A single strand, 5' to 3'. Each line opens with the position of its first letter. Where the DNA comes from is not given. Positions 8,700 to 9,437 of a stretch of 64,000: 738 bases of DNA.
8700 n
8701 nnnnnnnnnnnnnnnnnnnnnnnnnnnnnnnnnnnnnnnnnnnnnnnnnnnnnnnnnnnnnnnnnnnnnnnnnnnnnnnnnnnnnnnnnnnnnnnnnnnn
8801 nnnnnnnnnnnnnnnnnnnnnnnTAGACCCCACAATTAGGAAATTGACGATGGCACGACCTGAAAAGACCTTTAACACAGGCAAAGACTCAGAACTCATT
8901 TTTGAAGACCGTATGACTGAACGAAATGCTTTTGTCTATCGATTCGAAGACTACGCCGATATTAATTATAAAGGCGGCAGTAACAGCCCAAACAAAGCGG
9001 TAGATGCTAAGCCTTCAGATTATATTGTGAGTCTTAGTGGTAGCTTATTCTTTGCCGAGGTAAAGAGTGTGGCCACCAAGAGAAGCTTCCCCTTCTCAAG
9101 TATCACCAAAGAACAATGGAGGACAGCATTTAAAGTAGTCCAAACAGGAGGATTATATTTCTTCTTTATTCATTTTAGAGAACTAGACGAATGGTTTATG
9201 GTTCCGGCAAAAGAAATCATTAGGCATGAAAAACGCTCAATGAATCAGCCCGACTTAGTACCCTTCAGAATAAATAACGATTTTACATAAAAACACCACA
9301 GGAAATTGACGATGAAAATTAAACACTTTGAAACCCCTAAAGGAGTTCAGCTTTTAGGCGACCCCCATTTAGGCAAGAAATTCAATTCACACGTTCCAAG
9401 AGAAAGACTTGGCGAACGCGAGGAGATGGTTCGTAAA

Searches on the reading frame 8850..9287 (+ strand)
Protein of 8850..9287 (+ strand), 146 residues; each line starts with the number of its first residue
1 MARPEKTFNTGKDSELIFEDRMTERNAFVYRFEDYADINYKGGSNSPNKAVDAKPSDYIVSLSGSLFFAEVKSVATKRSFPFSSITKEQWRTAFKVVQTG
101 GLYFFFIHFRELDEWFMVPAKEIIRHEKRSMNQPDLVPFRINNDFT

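Call 3: search_protein_families(library=pfam, proteins=[window:8850-9287:+], max_evalue=1)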
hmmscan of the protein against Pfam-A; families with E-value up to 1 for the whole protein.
window:8850-9287:+ (146 aa): 4 families
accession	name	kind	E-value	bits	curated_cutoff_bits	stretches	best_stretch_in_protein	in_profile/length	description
PF03838.20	RecU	-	9.7e-10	39.1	25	1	54-130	52-127/162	Recombination protein U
PF13020.12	NOV_C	-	0.051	14.1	22.1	1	53-94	28-68/91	Protein NO VEIN, C-terminal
PF19306.5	WH_Lhr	-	0.062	13.1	27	1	75-102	42-69/168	Large helicase-related protein, winged helix domain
PF11645.14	PDDEXK_5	-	0.2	12.1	26.1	1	52-128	31-112/138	PD-(D/E)XK endonuclease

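Call 4: search_protein_families(library=phrogs, proteins=[window:8850-9287:+], max_evalue=0.01)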
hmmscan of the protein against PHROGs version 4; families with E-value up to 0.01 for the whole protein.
window:8850-9287:+ (146 aa): 1 family
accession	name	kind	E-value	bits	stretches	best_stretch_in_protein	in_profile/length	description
phrog_843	-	DNA, RNA and nucleotide metabolism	6.7e-19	69.1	1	9-129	9-135/177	Holliday junction resolvase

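Call 72: search_protein_families(library=padloc, proteins=[window:8850-9287:+], max_evalue=0.01)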
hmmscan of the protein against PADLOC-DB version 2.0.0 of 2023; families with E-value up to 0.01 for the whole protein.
window:8850-9287:+ (146 aa): 0 families
